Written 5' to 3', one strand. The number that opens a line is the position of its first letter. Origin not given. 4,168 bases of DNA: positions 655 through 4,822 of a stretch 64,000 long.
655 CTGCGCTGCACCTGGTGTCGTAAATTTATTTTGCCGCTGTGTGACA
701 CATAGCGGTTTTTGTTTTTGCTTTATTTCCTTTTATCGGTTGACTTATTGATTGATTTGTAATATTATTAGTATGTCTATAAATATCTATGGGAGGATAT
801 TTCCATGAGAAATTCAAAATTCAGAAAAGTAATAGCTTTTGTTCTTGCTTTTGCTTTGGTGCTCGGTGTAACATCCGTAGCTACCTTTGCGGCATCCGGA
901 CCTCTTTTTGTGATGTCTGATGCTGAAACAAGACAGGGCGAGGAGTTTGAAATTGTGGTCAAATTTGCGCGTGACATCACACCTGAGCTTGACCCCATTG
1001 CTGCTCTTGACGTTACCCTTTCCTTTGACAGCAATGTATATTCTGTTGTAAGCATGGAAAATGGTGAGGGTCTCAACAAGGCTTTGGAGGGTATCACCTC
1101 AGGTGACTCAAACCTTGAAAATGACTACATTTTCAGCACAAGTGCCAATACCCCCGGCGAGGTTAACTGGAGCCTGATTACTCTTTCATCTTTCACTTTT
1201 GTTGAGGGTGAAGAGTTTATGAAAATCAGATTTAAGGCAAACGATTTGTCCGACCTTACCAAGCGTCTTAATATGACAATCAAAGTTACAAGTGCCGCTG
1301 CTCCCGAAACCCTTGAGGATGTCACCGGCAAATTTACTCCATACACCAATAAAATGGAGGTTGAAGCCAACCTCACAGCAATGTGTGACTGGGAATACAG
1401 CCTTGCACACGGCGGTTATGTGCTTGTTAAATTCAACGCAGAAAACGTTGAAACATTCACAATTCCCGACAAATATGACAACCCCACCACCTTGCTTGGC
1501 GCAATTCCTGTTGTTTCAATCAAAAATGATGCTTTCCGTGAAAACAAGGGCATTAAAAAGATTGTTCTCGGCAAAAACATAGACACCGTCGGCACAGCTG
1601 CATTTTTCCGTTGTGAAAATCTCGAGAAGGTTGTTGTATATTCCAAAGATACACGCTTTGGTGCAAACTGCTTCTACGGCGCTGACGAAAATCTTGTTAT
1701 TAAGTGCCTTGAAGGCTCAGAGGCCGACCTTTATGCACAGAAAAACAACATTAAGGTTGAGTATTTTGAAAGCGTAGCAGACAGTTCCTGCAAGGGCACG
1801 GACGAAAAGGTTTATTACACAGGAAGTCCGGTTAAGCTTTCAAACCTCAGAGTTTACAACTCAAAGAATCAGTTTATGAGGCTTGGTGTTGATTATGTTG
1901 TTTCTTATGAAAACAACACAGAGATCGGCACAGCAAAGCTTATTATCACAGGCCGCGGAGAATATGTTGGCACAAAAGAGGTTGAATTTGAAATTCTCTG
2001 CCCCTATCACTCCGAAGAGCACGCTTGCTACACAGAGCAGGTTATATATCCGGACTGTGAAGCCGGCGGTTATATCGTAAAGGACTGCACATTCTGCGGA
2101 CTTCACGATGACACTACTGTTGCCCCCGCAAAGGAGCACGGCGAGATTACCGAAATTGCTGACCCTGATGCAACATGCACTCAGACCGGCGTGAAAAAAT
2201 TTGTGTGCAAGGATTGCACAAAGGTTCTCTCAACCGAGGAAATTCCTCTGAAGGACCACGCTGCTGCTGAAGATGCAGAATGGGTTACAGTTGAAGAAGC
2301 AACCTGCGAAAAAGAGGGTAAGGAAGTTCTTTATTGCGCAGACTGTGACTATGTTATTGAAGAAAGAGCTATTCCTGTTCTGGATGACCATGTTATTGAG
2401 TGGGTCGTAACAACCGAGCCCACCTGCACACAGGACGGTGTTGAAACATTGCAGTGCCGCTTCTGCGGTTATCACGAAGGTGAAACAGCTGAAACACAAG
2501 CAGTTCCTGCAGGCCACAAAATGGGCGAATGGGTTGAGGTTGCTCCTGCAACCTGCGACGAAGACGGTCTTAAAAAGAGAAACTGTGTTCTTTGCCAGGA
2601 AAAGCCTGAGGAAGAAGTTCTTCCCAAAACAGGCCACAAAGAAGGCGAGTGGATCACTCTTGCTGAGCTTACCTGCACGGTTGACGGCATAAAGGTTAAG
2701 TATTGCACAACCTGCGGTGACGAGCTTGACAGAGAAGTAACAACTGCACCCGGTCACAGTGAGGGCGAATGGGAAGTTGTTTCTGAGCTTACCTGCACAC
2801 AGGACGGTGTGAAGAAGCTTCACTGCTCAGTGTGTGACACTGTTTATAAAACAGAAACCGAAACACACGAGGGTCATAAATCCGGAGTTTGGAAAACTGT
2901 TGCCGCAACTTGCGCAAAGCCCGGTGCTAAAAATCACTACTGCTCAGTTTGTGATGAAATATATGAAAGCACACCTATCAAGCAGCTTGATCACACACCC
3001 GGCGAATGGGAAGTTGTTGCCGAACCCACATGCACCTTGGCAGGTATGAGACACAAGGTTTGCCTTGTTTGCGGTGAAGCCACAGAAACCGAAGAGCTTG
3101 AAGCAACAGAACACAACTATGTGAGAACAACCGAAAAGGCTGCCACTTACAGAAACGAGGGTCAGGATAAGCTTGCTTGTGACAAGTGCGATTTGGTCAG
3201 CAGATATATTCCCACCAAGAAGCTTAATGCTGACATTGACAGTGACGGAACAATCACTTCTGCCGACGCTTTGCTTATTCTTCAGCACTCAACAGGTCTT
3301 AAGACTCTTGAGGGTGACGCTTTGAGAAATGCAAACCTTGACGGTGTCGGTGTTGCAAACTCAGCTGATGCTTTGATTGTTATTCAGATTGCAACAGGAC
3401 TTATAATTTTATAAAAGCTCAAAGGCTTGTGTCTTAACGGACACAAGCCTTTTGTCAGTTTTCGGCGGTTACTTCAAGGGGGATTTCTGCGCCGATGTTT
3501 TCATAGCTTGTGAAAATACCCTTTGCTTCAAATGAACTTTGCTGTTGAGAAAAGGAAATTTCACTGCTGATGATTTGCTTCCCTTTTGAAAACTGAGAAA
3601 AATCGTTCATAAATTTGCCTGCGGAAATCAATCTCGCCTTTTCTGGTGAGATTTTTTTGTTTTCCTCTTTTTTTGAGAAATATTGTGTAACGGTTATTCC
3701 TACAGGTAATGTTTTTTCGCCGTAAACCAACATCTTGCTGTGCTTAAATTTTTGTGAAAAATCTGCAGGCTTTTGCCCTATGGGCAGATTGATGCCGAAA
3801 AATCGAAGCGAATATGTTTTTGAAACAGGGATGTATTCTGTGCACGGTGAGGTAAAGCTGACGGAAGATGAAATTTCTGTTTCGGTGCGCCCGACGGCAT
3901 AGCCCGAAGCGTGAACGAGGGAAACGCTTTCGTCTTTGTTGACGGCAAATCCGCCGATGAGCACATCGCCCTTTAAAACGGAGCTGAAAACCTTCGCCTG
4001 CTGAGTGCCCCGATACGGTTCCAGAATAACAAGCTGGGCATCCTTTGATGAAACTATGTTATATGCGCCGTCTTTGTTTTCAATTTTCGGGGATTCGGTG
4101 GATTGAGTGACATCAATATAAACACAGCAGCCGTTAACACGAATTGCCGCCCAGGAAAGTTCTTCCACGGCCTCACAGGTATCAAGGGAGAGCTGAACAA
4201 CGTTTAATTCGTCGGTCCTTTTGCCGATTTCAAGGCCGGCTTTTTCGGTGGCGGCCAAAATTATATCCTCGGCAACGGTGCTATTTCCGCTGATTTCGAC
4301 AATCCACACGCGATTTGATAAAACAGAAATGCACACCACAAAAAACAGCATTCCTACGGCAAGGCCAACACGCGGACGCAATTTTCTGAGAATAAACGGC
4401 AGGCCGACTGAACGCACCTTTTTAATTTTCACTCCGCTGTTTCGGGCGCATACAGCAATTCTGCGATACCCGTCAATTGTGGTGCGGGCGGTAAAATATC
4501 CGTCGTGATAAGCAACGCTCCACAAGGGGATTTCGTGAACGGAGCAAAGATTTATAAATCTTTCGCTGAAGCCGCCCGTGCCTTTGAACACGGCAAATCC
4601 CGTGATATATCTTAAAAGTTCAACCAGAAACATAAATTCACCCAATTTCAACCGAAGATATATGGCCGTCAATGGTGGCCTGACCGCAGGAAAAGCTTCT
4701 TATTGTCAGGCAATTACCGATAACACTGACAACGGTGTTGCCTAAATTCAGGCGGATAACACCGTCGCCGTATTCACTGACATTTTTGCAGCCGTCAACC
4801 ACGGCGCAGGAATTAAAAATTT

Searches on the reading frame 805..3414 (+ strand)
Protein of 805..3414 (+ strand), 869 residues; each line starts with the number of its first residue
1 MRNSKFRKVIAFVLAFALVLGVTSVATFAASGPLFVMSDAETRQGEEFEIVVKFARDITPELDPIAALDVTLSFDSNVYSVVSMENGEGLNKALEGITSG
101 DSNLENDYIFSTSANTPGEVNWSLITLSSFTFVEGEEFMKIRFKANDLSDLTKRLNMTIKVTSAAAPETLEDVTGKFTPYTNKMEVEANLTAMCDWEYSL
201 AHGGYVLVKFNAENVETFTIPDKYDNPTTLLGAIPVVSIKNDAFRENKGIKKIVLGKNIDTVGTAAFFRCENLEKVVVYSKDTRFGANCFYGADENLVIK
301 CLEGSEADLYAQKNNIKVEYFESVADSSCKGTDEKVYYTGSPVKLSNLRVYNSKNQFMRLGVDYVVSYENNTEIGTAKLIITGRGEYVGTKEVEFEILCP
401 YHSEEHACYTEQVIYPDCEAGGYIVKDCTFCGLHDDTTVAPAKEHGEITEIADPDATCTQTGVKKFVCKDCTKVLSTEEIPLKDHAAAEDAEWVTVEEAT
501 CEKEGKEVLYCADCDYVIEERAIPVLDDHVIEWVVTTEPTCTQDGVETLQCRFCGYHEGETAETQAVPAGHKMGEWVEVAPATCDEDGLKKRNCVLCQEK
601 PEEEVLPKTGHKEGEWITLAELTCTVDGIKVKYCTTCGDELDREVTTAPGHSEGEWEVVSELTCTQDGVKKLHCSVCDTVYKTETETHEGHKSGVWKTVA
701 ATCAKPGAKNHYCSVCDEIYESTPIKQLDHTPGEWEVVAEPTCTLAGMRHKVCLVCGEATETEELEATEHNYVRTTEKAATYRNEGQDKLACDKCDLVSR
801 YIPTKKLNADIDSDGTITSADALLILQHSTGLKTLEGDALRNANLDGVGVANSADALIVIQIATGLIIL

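Call 109: search_protein_families(library=pfam, proteins=[window:805-3414:+], max_evalue=0.00001)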
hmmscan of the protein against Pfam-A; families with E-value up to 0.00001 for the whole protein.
window:805-3414:+ (869 aa): 1 family
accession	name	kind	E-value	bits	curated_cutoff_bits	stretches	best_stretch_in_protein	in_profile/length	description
PF13306.12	LRR_5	-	8.2e-08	32.6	27.7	1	236-293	22-78/127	BspA type Leucine rich repeat region (6 copies)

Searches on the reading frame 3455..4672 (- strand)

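Call 109: search_protein_families(library=pfam, proteins=[window:3455-4672:-], max_evalue=0.00001)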
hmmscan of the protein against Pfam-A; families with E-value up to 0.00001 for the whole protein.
window:3455-4672:- (405 aa): 1 family
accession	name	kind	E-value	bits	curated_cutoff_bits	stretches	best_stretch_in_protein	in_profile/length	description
PF06898.16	YqfD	-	3.5e-77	260.3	25.2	1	21-393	1-379/379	Putative stage IV sporulation protein YqfD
